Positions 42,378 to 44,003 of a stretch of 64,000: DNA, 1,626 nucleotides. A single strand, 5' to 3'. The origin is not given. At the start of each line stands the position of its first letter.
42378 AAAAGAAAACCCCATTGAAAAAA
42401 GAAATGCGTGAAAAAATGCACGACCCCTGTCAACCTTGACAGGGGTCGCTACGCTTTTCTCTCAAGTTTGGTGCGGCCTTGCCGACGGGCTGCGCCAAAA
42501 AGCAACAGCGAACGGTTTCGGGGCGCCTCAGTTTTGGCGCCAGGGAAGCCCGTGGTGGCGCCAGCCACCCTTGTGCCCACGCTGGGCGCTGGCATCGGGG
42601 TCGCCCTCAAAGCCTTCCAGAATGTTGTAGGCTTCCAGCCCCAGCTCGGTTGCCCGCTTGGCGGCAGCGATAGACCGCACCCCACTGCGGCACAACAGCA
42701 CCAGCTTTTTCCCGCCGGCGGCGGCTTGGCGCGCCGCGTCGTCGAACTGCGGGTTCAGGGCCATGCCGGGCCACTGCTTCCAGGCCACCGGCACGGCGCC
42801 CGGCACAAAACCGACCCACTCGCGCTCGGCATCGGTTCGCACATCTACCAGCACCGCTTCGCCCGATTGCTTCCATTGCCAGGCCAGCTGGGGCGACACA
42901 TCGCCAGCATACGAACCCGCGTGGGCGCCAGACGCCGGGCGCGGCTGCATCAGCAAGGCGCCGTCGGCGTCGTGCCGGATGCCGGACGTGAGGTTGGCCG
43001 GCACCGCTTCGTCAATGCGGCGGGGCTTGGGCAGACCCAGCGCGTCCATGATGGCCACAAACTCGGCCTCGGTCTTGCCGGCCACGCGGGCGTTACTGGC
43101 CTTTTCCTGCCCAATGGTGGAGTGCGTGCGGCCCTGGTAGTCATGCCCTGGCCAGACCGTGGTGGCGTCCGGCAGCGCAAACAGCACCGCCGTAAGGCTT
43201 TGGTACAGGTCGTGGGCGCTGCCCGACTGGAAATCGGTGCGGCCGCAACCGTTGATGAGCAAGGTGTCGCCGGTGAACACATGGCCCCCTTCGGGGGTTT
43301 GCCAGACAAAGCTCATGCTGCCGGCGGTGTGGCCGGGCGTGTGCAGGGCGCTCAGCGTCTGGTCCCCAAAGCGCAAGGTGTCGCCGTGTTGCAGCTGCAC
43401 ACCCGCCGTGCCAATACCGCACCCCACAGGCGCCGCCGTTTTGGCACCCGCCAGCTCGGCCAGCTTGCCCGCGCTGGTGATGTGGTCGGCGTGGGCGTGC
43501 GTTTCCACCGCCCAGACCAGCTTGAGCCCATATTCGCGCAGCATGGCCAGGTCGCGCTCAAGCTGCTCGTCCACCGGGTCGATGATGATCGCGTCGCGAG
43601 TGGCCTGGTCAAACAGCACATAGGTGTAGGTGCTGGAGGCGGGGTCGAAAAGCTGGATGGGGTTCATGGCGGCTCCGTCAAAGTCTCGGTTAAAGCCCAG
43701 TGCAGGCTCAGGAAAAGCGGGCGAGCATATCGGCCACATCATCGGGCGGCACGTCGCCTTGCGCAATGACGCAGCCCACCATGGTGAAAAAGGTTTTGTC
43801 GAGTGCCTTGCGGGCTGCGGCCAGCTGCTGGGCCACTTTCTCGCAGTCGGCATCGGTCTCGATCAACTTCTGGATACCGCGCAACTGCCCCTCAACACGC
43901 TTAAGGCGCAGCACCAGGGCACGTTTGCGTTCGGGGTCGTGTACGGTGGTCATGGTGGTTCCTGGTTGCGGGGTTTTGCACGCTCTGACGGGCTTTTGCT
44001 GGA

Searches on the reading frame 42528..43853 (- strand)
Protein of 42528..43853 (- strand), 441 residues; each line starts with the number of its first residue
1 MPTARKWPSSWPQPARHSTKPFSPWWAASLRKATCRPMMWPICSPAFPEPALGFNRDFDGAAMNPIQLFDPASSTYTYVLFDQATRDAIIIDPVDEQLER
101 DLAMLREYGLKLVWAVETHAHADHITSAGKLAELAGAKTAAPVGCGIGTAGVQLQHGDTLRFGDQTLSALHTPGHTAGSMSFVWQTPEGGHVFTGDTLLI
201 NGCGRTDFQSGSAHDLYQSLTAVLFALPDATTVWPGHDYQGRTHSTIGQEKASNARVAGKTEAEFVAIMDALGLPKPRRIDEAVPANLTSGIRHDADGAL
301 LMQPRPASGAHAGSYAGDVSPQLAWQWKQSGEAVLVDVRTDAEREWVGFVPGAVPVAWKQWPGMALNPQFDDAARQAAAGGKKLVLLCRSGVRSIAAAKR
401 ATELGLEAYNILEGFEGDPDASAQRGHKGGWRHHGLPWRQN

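Call 3: search_protein_families(library=pfam, proteins=[window:42528-43853:-], max_evalue=0.01)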
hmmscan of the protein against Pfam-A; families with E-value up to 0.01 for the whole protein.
window:42528-43853:- (441 aa): 3 families
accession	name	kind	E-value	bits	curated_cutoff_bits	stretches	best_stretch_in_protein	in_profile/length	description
PF00753.33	Lactamase_B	-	1.1e-16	61.8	22.7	2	152-237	107-196/196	Metallo-beta-lactamase superfamily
PF00581.25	Rhodanese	-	3e-09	37.7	22.2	1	321-416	2-97/102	Rhodanese-like domain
PF14597.12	Lactamase_B_5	-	0.0092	15.9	28.4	0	88-144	34-86/199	Metallo-beta-lactamase superfamily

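Call 4: search_protein_families(library=ncbifam, proteins=[window:42528-43853:-], max_evalue=0.01)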
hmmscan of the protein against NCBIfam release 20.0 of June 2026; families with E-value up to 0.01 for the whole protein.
window:42528-43853:- (441 aa): 28 families (the best 25 are shown)
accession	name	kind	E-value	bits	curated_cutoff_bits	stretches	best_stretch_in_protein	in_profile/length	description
NF040641.1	bifunc_ST_SDO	equivalog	5.8e-31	107.8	625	2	154-291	262-403/423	bifunctional sulfur transferase/dioxygenase Blh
TIGR03413.1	GSH_gloB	equivalog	3.1e-30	105.4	200.8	1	73-240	8-167/248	hydroxyacylglutathione hydrolase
NF041804.1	MBL_fold_SolJ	exception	1.6e-20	73.3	350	1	77-242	20-183/224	solanimycin biosynthesis MBL-fold hydrolase SolJ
NF007597.0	PRK10241.1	equivalog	1.1e-15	57.6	421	1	74-240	11-168/251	hydroxyacylglutathione hydrolase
NF033105.1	bla_subclass_B3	equivalog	1.1e-11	44.5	240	1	153-191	124-162/257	subclass B3 metallo-beta-lactamase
NF012229.1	bla_class_B_core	domain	9e-11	42.1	100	2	80-141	18-80/139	metallo-beta-lactamase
NF000469.2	CAR_gen_B3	exception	5.1e-06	25.7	500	1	150-204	170-222/311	CAR family subclass B3 metallo-beta-lactamase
NF006444.0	PRK08762.1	equivalog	5.1e-05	22.1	449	1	318-414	16-103/387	molybdopterin-synthase adenylyltransferase MoeB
NF040644.1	blaPAM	exception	6.7e-05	22.1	615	1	154-190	158-194/287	PAM family subclass B3 metallo-beta-lactamase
NF000458.2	blaPEDO-2_fam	exception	0.00014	21.4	550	1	151-187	151-187/285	PEDO-2 family subclass B3 metallo-beta-lactamase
TIGR04122.1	Xnuc_lig_assoc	equivalog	0.00015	20.7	325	1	115-198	27-110/326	ligase-associated DNA damage response exonuclease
NF040469.1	blaEFM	exception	0.00017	20.8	610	1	152-187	171-206/302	EFM family subclass B3 metallo-beta-lactamase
NF047893.1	blaSAM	exception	0.0002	20.8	550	1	124-189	141-202/295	SAM family subclass B3 metallo-beta-lactamase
NF012101.1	blaGOB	exception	0.00023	20.5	560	1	152-187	152-187/290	GOB family subclass B3 metallo-beta-lactamase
NF000438.2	blaPOM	exception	0.00028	20.2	610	1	154-187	158-191/286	POM family subclass B3 metallo-beta-lactamase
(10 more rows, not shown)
